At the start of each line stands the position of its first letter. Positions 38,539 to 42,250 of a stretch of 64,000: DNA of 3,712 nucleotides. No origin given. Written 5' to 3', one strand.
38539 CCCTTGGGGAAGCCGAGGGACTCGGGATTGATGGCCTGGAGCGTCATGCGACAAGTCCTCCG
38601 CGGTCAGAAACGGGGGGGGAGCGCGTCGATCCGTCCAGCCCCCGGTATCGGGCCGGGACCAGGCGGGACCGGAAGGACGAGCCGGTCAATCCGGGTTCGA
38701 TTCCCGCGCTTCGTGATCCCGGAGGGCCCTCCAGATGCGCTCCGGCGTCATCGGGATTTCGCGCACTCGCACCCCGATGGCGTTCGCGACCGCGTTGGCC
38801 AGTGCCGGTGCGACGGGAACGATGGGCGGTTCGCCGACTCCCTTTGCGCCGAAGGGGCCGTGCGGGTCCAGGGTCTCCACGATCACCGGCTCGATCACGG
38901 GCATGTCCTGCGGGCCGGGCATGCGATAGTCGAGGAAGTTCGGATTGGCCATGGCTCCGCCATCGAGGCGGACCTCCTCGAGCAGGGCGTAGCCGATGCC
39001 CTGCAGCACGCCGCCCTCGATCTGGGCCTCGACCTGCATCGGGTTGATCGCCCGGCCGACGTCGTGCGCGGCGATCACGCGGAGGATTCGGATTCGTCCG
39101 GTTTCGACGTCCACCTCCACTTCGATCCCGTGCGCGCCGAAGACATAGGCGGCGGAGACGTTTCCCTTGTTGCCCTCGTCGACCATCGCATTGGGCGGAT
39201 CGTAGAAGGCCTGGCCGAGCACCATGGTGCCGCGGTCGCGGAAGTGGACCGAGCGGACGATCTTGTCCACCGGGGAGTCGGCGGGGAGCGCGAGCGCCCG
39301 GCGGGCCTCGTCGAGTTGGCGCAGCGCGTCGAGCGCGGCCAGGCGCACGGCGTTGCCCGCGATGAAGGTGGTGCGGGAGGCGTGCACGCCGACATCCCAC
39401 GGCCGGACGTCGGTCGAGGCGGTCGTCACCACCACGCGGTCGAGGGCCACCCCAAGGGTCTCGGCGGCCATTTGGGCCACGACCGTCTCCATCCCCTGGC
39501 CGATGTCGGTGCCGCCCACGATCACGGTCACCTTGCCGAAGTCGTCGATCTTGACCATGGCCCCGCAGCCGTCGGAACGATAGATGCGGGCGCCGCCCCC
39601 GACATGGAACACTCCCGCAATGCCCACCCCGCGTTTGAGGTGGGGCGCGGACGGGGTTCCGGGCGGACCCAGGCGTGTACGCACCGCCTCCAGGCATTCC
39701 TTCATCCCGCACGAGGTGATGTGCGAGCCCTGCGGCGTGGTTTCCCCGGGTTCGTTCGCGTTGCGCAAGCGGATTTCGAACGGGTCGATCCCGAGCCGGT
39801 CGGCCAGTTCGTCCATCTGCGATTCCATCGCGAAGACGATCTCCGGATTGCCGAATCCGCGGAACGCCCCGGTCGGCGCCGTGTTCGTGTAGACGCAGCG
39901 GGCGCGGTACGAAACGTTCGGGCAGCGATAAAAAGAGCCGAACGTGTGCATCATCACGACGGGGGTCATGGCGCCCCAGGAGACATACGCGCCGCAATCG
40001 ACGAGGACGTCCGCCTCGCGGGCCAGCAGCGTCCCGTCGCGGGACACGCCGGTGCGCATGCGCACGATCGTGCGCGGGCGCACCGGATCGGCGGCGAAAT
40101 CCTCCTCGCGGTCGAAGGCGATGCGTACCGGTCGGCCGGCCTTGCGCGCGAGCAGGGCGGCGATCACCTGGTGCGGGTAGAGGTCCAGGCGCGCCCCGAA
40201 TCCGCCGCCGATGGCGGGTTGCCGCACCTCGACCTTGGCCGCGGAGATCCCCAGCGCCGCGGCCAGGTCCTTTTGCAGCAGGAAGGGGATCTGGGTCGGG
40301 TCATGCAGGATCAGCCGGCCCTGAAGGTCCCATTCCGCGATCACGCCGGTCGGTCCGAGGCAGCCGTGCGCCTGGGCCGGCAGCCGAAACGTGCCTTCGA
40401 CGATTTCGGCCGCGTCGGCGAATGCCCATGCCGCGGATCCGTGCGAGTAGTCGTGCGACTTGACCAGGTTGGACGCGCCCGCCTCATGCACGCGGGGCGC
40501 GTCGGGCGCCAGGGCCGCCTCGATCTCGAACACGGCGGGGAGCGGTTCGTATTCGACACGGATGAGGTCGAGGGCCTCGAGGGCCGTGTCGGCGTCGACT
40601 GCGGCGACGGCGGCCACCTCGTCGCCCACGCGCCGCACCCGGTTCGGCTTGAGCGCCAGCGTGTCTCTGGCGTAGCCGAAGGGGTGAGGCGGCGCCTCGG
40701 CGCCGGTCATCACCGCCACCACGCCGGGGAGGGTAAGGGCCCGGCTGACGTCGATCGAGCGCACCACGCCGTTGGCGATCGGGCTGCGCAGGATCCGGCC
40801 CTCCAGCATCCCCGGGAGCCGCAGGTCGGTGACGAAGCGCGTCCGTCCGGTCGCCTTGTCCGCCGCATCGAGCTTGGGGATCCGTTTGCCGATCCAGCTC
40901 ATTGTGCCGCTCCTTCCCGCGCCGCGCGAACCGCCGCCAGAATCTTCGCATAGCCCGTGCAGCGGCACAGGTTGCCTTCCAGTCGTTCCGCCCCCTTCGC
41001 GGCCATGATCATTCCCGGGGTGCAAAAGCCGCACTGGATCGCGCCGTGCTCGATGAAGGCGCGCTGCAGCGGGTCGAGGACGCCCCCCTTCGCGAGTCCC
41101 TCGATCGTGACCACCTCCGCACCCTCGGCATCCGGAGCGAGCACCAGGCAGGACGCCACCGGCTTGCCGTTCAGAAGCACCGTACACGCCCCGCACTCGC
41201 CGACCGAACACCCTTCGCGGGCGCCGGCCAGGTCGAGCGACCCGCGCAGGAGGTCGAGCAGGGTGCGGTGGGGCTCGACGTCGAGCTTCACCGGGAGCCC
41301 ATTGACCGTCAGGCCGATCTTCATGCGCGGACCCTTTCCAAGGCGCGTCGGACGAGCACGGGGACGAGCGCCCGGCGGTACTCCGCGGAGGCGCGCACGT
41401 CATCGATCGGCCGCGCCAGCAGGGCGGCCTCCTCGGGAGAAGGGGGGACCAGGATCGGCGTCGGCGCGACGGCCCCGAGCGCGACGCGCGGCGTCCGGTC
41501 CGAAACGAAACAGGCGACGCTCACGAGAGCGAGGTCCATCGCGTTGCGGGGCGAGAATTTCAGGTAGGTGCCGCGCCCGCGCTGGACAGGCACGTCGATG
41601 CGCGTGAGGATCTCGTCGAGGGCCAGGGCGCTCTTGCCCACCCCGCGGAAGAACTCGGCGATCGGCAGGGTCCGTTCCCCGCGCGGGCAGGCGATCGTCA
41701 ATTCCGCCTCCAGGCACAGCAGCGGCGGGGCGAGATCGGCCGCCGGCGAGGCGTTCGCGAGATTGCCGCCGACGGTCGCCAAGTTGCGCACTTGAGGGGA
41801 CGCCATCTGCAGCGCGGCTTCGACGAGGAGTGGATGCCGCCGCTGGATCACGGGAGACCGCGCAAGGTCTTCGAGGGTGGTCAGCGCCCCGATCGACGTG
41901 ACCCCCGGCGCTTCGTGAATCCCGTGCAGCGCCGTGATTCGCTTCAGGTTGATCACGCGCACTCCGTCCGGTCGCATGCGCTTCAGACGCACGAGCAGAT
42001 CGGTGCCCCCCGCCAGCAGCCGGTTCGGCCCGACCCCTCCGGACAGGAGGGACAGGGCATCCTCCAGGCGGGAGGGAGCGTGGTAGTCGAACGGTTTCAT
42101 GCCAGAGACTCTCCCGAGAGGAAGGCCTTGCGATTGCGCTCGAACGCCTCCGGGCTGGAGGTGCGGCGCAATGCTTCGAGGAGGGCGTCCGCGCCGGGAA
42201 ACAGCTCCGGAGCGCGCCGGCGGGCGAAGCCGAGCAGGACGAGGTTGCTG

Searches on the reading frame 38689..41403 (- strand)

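Call 39: search_protein_families(library=pfam, proteins=[window:38689-41403:-], max_evalue=0.0001)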
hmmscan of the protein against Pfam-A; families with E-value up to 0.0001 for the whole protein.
window:38689-41403:- (905 aa): 3 families
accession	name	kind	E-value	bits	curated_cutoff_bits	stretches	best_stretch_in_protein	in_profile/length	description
PF02738.23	MoCoBD_1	-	5.2e-79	265.2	27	1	305-549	1-244/244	Molybdopterin cofactor-binding domain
PF20256.3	MoCoBD_2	-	3e-68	230.8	27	1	588-835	22-283/283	Molybdopterin cofactor-binding domain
PF01315.27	Ald_Xan_dh_C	-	6.6e-23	81.6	31.3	1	185-289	1-110/110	Aldehyde oxidase and xanthine dehydrogenase, a/b hammerhead domain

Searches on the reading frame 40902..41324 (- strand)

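Call 39: search_protein_families(library=pfam, proteins=[window:40902-41324:-], max_evalue=0.0001)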
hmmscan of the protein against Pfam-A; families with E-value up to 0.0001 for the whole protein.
window:40902-41324:- (141 aa): 3 families
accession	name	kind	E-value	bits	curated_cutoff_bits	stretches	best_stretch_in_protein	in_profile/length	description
PF01799.25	Fer2_2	-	1.1e-21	77.2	30.3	1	73-133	1-75/75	[2Fe-2S] binding domain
PF00111.32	Fer2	-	6.8e-07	29.6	21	1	6-59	2-55/77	2Fe-2S iron-sulfur cluster binding domain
PF13085.11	Fer2_3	-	7.3e-06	26.4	27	1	36-81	49-93/107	2Fe-2S iron-sulfur cluster binding domain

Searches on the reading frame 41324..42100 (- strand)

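Call 39: search_protein_families(library=pfam, proteins=[window:41324-42100:-], max_evalue=0.0001)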
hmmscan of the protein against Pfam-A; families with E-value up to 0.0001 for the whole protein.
window:41324-42100:- (259 aa): 2 families
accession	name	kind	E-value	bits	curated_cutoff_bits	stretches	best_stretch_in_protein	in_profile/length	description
PF00941.27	FAD_binding_5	-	2e-45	155.1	27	1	3-172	2-169/170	FAD binding domain in molybdopterin dehydrogenase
PF03450.22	CO_deh_flav_C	-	1.7e-09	38.2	25.5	0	229-256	74-101/102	CO dehydrogenase flavoprotein C-terminal domain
